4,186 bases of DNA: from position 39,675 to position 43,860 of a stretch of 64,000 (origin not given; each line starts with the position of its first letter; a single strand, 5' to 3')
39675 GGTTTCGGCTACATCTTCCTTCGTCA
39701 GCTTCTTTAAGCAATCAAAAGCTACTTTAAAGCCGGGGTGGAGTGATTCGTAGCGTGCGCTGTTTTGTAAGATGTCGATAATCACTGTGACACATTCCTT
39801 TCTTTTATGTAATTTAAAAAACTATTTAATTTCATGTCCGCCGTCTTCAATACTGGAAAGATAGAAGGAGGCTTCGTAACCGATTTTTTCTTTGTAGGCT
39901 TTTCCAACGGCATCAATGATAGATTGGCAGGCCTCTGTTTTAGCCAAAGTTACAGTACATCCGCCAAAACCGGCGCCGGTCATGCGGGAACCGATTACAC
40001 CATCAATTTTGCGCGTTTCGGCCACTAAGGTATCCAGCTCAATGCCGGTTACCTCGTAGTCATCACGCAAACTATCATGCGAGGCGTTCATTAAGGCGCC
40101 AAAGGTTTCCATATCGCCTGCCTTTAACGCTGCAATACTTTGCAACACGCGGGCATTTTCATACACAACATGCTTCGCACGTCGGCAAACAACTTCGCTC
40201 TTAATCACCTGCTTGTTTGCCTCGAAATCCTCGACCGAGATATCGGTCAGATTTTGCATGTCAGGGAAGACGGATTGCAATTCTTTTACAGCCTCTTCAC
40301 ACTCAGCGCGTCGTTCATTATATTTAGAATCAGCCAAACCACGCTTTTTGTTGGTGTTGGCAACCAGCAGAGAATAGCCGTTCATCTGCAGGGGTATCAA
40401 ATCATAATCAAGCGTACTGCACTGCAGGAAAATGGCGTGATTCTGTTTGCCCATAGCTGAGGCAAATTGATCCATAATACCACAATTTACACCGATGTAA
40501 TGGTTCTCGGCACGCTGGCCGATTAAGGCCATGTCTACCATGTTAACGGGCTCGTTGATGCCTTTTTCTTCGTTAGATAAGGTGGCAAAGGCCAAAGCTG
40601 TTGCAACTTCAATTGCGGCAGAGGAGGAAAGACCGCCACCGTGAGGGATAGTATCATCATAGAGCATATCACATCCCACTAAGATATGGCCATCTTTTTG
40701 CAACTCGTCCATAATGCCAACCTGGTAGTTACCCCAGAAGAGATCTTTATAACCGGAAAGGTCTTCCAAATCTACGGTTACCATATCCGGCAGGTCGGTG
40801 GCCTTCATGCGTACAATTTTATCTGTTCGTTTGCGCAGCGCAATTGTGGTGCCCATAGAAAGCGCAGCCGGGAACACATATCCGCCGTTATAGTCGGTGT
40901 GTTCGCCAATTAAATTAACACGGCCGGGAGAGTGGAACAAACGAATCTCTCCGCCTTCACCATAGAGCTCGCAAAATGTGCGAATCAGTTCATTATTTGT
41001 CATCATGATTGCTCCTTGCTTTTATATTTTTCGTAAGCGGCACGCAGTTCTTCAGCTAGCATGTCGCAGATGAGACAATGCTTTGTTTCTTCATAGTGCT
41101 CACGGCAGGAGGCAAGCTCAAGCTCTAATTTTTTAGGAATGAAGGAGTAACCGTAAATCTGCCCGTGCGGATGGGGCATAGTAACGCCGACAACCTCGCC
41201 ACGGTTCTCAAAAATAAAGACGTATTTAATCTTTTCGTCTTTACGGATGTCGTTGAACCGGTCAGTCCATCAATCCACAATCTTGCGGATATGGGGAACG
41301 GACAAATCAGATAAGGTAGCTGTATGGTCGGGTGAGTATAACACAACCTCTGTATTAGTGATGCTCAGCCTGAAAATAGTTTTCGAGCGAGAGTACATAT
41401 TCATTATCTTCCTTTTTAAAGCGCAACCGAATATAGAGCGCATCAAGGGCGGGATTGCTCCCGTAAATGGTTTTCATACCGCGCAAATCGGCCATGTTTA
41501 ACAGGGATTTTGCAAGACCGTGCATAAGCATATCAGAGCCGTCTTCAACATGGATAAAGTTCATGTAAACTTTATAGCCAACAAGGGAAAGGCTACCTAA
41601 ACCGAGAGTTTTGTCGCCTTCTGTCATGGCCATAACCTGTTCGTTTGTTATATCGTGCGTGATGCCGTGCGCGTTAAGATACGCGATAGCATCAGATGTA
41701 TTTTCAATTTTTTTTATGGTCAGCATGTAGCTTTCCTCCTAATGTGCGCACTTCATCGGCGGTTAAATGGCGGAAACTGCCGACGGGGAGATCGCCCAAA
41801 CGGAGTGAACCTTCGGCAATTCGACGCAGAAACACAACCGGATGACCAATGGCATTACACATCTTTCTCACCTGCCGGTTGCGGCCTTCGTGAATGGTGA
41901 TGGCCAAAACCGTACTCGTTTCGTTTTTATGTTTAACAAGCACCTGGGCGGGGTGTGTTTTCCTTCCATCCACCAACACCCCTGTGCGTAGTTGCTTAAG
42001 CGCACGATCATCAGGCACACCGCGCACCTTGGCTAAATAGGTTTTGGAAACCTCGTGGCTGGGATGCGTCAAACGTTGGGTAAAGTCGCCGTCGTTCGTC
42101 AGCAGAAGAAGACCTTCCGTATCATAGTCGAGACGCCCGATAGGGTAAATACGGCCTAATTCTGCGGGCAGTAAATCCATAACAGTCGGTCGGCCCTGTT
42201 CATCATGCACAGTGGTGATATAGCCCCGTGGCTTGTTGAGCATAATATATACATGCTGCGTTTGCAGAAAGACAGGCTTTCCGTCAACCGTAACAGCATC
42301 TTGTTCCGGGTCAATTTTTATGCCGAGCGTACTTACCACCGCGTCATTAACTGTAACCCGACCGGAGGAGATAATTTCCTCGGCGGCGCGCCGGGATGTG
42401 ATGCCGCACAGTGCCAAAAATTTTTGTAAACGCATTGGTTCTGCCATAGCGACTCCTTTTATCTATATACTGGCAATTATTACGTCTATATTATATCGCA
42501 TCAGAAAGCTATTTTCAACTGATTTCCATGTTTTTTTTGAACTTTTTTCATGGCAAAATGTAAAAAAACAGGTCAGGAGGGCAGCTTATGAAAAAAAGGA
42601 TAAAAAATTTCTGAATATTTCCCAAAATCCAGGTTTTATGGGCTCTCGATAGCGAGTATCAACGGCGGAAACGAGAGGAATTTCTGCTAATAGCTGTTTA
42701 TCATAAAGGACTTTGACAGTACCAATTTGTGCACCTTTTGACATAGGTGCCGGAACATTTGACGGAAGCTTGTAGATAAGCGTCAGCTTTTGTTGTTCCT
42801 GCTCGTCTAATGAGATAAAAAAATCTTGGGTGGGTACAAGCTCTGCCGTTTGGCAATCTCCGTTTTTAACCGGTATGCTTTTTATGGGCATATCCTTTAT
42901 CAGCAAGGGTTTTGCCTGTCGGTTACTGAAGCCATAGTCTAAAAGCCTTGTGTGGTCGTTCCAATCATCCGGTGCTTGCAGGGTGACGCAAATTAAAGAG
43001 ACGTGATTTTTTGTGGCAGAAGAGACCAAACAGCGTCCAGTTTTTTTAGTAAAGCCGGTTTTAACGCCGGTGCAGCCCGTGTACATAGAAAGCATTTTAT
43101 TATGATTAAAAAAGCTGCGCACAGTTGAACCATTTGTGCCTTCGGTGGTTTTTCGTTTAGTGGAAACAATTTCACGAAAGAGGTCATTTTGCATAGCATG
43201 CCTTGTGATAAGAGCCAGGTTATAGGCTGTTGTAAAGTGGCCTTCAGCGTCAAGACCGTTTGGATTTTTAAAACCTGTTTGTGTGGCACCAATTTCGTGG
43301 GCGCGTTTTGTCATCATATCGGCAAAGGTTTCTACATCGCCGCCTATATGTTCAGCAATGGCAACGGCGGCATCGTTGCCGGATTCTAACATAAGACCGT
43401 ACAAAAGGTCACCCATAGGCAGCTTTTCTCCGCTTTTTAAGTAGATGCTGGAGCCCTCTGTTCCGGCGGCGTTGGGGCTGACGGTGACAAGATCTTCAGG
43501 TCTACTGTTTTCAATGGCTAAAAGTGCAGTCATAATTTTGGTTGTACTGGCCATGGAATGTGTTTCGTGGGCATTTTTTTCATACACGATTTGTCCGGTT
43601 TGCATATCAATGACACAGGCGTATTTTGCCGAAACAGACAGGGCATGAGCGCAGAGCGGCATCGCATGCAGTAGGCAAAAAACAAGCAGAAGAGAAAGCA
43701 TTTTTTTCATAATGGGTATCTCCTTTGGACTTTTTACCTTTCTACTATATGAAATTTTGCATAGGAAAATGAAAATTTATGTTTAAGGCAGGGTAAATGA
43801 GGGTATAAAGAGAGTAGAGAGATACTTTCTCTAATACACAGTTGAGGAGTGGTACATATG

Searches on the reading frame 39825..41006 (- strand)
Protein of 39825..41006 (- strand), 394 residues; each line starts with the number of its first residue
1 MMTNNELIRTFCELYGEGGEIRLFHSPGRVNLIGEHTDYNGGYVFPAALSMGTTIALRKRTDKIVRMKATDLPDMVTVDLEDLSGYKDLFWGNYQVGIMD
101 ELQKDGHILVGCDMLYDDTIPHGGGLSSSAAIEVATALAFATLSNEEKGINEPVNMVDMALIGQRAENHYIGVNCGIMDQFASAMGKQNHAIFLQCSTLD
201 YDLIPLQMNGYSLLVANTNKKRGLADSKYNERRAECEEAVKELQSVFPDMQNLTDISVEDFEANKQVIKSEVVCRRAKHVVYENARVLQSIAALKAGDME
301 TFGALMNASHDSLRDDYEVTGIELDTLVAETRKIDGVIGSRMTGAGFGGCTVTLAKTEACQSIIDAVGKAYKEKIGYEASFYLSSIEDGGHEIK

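Call 80: search_protein_families(library=pfam, proteins=[window:39825-41006:-], max_evalue=0.00001)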
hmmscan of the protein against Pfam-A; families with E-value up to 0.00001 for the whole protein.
window:39825-41006:- (394 aa): 3 families
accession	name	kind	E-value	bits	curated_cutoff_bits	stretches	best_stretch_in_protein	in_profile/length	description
PF10509.15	GalKase_gal_bdg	-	1.4e-21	76.2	23.1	1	10-59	2-49/49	Galactokinase galactose-binding signature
PF00288.32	GHMP_kinases_N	-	1.1e-16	61.2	22.3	1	94-187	2-87/87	GHMP kinases N terminal domain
PF08544.19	GHMP_kinases_C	-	5.2e-12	46.4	21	1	291-372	2-84/85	GHMP kinases C terminal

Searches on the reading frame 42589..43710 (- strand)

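Call 80: search_protein_families(library=pfam, proteins=[window:42589-43710:-], max_evalue=0.00001)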
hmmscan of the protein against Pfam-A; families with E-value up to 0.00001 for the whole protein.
window:42589-43710:- (374 aa): 3 families
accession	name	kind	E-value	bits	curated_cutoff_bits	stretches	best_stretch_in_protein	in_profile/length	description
PF00768.25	Peptidase_S11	-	2.5e-62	210.9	27.6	1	21-247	5-238/239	D-alanyl-D-alanine carboxypeptidase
PF07943.18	PBP5_C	-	2.8e-15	56.7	21.2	1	267-351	4-88/91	Penicillin-binding protein 5, C-terminal domain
PF13354.11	Beta-lactamase2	-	4.1e-07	30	22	1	32-173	3-147/214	Beta-lactamase enzyme family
